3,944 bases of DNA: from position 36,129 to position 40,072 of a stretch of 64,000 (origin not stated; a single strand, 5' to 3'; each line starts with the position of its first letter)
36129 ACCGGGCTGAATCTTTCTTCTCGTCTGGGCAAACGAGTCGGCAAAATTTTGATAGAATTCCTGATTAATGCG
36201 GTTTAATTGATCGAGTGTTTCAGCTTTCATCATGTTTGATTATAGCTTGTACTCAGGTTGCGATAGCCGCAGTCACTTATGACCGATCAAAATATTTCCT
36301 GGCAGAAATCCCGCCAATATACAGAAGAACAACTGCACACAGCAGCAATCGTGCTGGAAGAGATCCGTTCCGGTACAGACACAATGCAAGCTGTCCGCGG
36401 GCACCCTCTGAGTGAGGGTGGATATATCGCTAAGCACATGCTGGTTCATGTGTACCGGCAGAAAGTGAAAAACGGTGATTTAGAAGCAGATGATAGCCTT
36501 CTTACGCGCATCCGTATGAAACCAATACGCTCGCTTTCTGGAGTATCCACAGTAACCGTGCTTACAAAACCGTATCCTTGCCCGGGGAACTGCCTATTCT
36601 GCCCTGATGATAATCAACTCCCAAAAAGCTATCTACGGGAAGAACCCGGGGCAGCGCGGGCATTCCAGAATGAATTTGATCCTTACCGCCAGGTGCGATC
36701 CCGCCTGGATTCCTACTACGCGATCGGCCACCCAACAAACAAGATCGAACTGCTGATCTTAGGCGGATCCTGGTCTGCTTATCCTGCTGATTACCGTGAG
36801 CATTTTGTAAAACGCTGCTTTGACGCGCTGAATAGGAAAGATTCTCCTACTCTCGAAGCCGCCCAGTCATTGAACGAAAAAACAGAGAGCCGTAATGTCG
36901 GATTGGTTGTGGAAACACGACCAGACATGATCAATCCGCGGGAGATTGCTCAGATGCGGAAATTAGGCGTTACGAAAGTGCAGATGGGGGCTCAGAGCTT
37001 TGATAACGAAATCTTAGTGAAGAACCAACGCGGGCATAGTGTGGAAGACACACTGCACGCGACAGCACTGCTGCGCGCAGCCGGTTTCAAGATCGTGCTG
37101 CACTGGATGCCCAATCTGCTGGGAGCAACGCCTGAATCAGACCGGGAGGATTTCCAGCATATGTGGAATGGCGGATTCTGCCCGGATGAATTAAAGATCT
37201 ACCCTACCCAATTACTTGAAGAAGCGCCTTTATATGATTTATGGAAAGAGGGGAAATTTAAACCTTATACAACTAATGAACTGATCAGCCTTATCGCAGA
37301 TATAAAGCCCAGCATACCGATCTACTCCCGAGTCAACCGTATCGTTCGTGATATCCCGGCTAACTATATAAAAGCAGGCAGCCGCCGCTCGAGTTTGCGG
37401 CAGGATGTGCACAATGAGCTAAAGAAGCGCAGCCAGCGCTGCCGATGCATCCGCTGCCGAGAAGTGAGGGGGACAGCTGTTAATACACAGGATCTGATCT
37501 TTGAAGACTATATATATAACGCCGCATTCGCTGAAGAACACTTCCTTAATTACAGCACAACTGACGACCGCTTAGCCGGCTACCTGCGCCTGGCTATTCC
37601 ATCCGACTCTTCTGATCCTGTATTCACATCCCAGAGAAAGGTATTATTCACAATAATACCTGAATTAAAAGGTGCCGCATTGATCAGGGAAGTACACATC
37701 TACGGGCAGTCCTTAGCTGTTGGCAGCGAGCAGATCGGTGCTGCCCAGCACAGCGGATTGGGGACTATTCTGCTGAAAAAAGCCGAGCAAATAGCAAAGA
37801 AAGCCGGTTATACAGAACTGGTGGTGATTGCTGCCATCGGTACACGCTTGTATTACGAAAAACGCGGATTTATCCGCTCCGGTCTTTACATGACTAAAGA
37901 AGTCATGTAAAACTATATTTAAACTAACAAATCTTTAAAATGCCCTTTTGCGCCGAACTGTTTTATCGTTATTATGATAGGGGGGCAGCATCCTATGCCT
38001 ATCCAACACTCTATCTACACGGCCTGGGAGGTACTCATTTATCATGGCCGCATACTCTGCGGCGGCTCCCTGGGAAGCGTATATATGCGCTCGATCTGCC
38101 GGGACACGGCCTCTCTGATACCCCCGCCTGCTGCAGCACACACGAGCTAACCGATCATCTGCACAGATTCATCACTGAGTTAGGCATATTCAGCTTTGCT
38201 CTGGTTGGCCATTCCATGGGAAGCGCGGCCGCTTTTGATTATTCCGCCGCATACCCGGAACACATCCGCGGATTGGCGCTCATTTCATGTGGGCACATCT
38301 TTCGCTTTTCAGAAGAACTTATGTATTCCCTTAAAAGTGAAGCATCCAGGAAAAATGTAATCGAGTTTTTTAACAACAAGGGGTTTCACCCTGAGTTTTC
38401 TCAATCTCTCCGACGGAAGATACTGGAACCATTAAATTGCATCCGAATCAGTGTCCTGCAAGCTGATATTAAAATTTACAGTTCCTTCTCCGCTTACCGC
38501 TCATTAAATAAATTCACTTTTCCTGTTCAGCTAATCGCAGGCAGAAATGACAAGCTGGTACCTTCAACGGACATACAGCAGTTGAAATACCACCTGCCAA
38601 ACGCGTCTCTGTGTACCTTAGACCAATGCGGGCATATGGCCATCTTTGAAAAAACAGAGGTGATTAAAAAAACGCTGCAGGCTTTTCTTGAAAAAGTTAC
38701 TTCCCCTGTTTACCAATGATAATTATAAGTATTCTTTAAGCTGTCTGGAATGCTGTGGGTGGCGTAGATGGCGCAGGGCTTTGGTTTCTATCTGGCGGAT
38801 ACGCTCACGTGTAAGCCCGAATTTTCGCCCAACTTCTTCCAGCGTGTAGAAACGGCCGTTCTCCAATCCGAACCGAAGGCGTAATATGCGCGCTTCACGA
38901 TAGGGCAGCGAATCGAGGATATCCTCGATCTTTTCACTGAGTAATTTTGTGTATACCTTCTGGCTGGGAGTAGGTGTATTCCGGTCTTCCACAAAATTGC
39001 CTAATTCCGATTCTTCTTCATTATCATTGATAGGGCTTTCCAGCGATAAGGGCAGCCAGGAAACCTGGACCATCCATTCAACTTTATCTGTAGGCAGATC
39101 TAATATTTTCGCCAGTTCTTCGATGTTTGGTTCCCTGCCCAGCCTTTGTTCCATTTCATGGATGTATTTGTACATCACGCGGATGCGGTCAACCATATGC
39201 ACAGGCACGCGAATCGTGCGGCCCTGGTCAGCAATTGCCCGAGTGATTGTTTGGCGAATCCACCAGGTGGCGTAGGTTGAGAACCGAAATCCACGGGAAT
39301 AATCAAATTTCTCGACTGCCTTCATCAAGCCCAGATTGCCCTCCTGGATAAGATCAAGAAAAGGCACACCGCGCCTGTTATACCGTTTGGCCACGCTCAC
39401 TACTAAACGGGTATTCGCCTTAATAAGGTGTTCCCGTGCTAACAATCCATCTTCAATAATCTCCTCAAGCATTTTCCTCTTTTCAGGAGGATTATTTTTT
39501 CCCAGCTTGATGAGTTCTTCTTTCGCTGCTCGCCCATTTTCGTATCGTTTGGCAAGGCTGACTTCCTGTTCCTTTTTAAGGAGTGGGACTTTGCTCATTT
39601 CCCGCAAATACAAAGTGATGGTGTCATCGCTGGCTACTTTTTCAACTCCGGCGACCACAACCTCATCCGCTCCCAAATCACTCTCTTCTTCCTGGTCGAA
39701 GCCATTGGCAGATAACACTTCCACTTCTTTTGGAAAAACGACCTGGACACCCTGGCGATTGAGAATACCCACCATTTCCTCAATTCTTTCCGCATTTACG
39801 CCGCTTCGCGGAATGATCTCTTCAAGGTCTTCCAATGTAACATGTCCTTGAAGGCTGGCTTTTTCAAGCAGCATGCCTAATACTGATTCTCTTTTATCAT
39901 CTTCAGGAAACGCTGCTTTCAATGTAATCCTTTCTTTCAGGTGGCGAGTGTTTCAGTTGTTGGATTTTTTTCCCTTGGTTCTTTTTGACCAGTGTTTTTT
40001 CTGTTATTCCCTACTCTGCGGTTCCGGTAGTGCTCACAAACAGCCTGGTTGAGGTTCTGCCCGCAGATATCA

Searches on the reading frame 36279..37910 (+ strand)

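Call 69: search_protein_families(library=pfam, proteins=[window:36279-37910:+], max_evalue=0.00001)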
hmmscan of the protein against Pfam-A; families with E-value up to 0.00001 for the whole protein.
window:36279-37910:+ (543 aa): 2 families
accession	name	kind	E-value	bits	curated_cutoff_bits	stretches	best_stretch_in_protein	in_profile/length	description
PF16199.10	Radical_SAM_C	-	1e-17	64.4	31.9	1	302-382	1-84/85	Radical_SAM C-terminal domain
PF04055.27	Radical_SAM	-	2e-12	48.1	29.5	1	101-286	7-157/166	Radical SAM superfamily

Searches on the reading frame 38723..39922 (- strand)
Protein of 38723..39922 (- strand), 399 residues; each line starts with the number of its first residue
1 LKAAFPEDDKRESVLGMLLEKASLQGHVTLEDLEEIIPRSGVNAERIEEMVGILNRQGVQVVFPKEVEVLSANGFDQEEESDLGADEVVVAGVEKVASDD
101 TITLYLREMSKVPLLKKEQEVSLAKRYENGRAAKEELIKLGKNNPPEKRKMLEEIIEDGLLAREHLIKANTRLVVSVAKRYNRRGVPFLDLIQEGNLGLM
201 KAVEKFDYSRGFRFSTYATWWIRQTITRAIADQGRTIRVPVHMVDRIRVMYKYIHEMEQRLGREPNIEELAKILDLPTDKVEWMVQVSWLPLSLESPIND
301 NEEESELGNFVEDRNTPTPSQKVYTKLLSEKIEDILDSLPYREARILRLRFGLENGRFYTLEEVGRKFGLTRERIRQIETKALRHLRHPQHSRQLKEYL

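Call 69: search_protein_families(library=pfam, proteins=[window:38723-39922:-], max_evalue=0.00001)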
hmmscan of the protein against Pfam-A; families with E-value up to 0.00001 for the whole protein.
window:38723-39922:- (399 aa): 5 families
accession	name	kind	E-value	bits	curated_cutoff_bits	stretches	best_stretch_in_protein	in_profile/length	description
PF04542.20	Sigma70_r2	-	2.6e-24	85.2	24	1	166-236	1-71/71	Sigma-70 region 2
PF04545.22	Sigma70_r4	-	5.4e-18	64.7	24.1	1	336-388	2-50/50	Sigma-70, region 4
PF04539.22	Sigma70_r3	-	5.9e-17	62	25.3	1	247-321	3-76/78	Sigma-70 region 3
PF00140.25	Sigma70_r1_2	-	1.1e-12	48.1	22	1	100-132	1-33/34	Sigma-70 factor, region 1.2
PF03979.19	Sigma70_r1_1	-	1.2e-07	32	22.5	1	10-81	2-74/81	Sigma-70 factor, region 1.1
